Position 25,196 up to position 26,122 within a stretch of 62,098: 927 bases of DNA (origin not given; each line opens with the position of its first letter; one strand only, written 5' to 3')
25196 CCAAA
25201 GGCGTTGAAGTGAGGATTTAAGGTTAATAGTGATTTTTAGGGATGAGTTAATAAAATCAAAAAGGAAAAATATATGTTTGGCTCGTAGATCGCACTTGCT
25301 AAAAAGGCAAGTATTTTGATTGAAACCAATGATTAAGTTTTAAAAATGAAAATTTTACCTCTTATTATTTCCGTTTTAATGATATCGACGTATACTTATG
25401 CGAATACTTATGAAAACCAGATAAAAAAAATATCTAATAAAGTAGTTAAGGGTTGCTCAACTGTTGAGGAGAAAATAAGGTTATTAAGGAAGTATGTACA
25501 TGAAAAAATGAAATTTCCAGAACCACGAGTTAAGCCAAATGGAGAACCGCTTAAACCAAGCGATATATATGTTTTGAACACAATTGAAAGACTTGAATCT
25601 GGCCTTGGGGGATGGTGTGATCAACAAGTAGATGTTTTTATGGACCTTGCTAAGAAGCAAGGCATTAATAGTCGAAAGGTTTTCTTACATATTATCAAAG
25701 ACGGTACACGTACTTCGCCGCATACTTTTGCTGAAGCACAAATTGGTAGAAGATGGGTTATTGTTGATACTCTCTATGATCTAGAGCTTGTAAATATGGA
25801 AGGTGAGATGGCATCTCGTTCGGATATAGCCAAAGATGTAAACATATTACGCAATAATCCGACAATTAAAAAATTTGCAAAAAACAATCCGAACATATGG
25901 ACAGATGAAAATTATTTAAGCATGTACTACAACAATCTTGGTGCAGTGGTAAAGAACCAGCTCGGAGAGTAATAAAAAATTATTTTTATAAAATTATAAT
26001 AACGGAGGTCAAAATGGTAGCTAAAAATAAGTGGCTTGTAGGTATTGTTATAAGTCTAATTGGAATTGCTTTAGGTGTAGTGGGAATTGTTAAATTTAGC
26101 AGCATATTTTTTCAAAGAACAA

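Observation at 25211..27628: Cargo-only 2.4-kb AT-rich insertion, bounded by a 13-bp direct repeat, precisely between hisF and hisI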

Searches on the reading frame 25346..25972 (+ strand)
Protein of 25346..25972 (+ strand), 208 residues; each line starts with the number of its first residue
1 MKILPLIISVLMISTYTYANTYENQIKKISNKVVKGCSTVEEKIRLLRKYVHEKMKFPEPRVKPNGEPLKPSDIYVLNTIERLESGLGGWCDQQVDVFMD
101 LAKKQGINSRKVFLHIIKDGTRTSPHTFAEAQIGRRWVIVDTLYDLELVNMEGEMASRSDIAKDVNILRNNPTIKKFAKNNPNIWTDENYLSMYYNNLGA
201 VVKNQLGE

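Call 6: search_protein_families(library=pfam, proteins=[window:25346-25972:+], max_evalue=1)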
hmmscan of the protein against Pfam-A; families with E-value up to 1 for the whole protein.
window:25346-25972:+ (208 aa): 3 families
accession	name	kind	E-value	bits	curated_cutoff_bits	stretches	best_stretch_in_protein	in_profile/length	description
PF01841.26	Transglut_core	-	3.3e-08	34.2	23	1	28-141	2-107/108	Transglutaminase-like superfamily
PF16528.11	Exo84_C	-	0.026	14.8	32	1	82-118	152-188/205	Exocyst component 84 C-terminal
PF07147.18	PDCD9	-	0.093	12.3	25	1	31-88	59-117/449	Mitochondrial 28S ribosomal protein S30 (PDCD9)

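Call 27: find_homologous_proteins(query=window:25346-25972:+)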
Query window:25346-25972:+ (208 aa): 8 proteins with E <= 0.001 among 96 candidates.
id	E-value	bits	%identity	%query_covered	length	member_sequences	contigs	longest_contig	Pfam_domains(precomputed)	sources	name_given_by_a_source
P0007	4.9e-135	465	100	100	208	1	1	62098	PF01841.26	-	-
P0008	2.5e-109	381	80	100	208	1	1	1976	PF01841.26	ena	-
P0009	1.2e-102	360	78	100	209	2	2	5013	PF01841.26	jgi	-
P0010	1.2e-60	223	55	88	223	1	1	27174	PF01841.26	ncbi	ncbi:MAG: transglutaminase-like domain-containing protein [Candidatus Omnitrophota bacterium]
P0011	6.1e-57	210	55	94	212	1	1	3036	PF01841.26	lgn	-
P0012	1.2e-53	200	57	87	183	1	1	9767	PF01841.26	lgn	-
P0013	3.3e-51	192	50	99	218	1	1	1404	PF01841.26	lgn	-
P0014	1.2e-48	183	51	88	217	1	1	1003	PF01841.26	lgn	-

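Call 29: find_encoding_contigs(protein=P0009, flank=5000)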
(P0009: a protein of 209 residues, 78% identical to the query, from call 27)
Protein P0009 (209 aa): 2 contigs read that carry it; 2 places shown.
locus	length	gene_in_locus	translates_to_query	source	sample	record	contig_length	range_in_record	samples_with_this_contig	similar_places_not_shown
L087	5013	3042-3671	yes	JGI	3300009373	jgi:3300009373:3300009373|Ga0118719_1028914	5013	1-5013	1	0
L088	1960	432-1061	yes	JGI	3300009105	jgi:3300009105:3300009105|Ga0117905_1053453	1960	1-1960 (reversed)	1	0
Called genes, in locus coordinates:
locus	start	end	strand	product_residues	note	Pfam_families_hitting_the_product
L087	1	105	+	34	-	?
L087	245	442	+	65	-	PF12844:HTH_19, PF13560:HTH_31, PF13443:HTH_26, PF01381:HTH_3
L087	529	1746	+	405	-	PF13651:EcoRI_methylase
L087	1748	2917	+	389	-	PF03235:GmrSD_N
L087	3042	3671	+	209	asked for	PF01841:Transglut_core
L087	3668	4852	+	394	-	PF01582:TIR, PF13676:TIR_2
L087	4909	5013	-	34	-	?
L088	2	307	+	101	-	?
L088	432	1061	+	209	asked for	PF01841:Transglut_core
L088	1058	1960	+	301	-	?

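Call 30: find_encoding_contigs(protein=P0008, flank=5000)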
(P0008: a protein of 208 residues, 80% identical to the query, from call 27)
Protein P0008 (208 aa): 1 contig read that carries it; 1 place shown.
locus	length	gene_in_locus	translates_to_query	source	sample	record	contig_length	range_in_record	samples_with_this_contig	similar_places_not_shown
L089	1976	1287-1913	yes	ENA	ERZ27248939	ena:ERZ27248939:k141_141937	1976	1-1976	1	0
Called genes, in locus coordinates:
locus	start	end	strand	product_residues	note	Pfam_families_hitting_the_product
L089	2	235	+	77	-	?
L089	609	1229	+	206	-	-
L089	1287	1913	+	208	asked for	PF01841:Transglut_core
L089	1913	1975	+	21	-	?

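Call 31: find_encoding_contigs(protein=P0010, flank=8000)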
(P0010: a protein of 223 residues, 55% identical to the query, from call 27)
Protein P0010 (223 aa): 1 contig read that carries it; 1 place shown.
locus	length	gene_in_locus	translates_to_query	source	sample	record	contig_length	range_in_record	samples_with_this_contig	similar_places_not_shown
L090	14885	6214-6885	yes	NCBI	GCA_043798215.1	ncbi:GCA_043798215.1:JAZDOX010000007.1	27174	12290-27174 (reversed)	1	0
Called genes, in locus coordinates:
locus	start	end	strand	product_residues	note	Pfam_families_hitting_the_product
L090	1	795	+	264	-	PF13651:EcoRI_methylase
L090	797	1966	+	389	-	PF03235:GmrSD_N, PF01844:HNH (faint)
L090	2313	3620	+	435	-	PF01555:N6_N4_Mtase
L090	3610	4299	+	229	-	PF09568:RE_MjaI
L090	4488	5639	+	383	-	PF12844:HTH_19 (weak), PF13560:HTH_31 (weak), PF01381:HTH_3, PF06114:Peptidase_M78, PF03683:UPF0175 (weak)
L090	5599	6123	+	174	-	-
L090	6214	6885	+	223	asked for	PF01841:Transglut_core (weak)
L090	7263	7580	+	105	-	PF06296:RelE (weak)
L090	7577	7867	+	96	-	PF15731:MqsA_antitoxin (weak), PF01381:HTH_3 (weak)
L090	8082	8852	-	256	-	PF03819:MazG, PF12643:MazG-like (faint), PF01503:PRA-PH (weak), PF03819:MazG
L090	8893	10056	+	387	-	PF23914:TPR_CcmH_CycH (weak), PF13432:TPR_16 (faint), PF07719:TPR_2 (faint), PF13428:TPR_14 (faint), PF14559:TPR_19 (weak), PF13485:Peptidase_MA_2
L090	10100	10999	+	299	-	PF00009:GTP_EFTU, PF03193:RsgA_GTPase (faint), PF00350:Dynamin_N (faint), PF01926:MMR_HSR1, PF02421:FeoB_N, PF02492:cobW (weak), PF07650:KH_2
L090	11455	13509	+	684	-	PF00027:cNMP_binding, PF01734:Patatin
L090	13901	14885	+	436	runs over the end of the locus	PF00890:FAD_binding_2 (weak), PF01134:GIDA (weak), PF01266:DAO, PF01946:Thi4, PF03486:HI0933_like, PF12831:FAD_oxidored, PF13450:NAD_binding_8, PF26311:ETF-QO_FixC_C, +3 more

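Call 32: find_encoding_contigs(protein=P0012, flank=6000)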
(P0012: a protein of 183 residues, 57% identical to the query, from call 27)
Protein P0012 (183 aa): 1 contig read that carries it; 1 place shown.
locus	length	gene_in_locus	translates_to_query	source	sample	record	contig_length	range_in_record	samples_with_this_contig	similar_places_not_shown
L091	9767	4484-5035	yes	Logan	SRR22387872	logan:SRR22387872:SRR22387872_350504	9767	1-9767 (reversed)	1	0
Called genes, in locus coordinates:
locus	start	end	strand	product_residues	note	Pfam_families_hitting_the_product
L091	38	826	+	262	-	PF08478:POTRA_1 (weak), PF03799:FtsQ_DivIB_C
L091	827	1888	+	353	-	PF14450:FtsA (faint), PF02491:SHS2_FTSA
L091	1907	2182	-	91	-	PF13744:HTH_37 (weak), PF13560:HTH_31, PF12844:HTH_19, PF13443:HTH_26, PF01381:HTH_3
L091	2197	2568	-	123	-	PF05973:Gp49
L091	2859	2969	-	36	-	-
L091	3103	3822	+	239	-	-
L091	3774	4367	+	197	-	-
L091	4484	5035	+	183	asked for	PF01841:Transglut_core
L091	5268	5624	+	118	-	-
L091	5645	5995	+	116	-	-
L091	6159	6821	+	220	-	PF01168:Ala_racemase_N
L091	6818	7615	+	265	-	PF03446:NAD_binding_2, PF03807:F420_oxidored, PF14748:P5CR_dimer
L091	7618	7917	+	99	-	PF02325:CCB3_YggT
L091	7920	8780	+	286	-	PF01048:PNP_UDP_1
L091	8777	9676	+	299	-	PF00294:PfkB, PF08543:Phos_pyr_kin (weak)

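Call 33: search_protein_families(library=padloc, proteins=[window:25346-25972:+, L087:3668-4852:+, L091:3103-3822:+, L091:3774-4367:+, L089:609-1229:+, L090:5599-6123:+], max_evalue=0.1)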
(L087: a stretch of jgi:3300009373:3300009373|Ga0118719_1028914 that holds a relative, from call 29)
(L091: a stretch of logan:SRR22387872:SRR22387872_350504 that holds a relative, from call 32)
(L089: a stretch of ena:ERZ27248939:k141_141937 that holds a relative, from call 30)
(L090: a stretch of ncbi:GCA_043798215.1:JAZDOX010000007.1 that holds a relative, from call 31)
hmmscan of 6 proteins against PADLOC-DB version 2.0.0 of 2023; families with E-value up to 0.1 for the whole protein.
window:25346-25972:+ (208 aa): 0 families

L087:3668-4852:+ (394 aa): 19 families
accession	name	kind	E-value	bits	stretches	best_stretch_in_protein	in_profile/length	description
PDLC05062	PDC-S66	-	6.4e-65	217.4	1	5-142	142-280/282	-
PDLC00417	ThsB1|ThsB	-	6.8e-34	115.7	1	10-137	165-293/303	TIR-like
PDLC00424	ThsB1|ThsB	-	6e-21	73.3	1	12-140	102-229/234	TIR-like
PDLC02962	RT-TIR_XII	-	2.2e-17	61.1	1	4-138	338-472/478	single gene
PDLC02961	RT-TIR_XII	-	2.1e-16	57.9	1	6-139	342-469/475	single gene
PDLC02421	Aga_TIR-PNTD1-PNTD2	-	6.8e-11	39.9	1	10-87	2-80/430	Class I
PDLC02012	SAVED5--SAVED_TIR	-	2.2e-10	38.2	1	6-246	8-213/404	-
PDLC03015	TIR-NLR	-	4e-10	37.1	1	14-105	4-91/824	-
PDLC02403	Aga_TIR-PNTD1-PNTD2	-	1.3e-09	35.6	1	11-87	2-79/443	Class I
PDLC03957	bSEFIR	-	1.5e-09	36.2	1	11-76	38-105/412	-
PDLC00430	ThsB1|ThsB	-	1.2e-05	23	1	10-63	63-116/269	TIR-like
PDLC00425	ThsB1|ThsB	-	5.7e-05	20.4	1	10-86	250-332/389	TIR-like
PDLC00426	ThsB1|ThsB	-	0.00027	18.3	1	8-44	234-269/352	TIR-like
PDLC00422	ThsB1|ThsB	-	0.00068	17.2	1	5-44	34-72/194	TIR-like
PDLC00728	Effector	-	0.00069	16.7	1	8-63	6-64/432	TIR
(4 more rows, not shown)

L091:3103-3822:+ (239 aa): 0 families

L091:3774-4367:+ (197 aa): 0 families

L089:609-1229:+ (206 aa): 0 families

L090:5599-6123:+ (174 aa): 0 families

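Call 34: search_protein_families(library=phrogs, proteins=[window:25346-25972:+], max_evalue=0.1)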
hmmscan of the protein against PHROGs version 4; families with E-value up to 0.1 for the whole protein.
window:25346-25972:+ (208 aa): 1 family
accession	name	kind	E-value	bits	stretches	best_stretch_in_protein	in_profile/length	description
phrog_2068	-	other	0.024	15.2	1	117-143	93-117/182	phosphoribosyl transferase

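Call 35: search_protein_families(library=ncbifam, proteins=[window:25346-25972:+], max_evalue=0.1)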
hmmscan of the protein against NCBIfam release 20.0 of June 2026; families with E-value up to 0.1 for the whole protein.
window:25346-25972:+ (208 aa): 1 family
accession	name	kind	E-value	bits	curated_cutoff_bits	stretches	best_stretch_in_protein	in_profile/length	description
NF007080.0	PRK09533.1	equivalog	0.068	10.9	712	1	99-189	332-423/949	bifunctional transaldolase/phosoglucose isomerase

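Call 39: find_related_loci(query=window:25346-25972:+, collection=viral_contigs, flank=6000)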
Query window:25346-25972:+ (208 aa) in viral_contigs; peptide patterns used: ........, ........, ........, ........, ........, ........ (x = any residue, [..] = any of these).
2 stretches matched a pattern, but none encodes a relative of the query by tblastn (E <= 1e-3).

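Call 84: search_solved_structures(query=window:25346-25972:+, max_evalue=1, show_alignments=1)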
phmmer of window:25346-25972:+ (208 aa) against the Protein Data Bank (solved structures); distinct sequences matched with E-value up to 1: 0.

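Call 90: find_related_loci(query=A5, collection=viral_contigs, flank=8000)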
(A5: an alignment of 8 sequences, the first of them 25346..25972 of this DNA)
Query A5 (208 aa) in viral_contigs; peptide patterns used: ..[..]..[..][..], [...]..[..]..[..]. (x = any residue, [..] = any of these).
102 stretches matched a pattern, but none encodes a relative of the query by tblastn (E <= 1e-3).

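Call 95: search_dna_similar(query=window:25346-25972:+, collection=plasmids, mode=protein, max_evalue=0.001, max_rows=8)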
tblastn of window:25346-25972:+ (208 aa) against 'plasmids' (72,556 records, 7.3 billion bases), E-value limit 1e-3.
No match.

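Call 98: search_dna_similar(query=window:25346-25972:+, collection=phages, mode=protein, max_evalue=0.001, max_rows=8)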
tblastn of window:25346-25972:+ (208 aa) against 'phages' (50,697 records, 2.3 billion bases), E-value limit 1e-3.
No match.
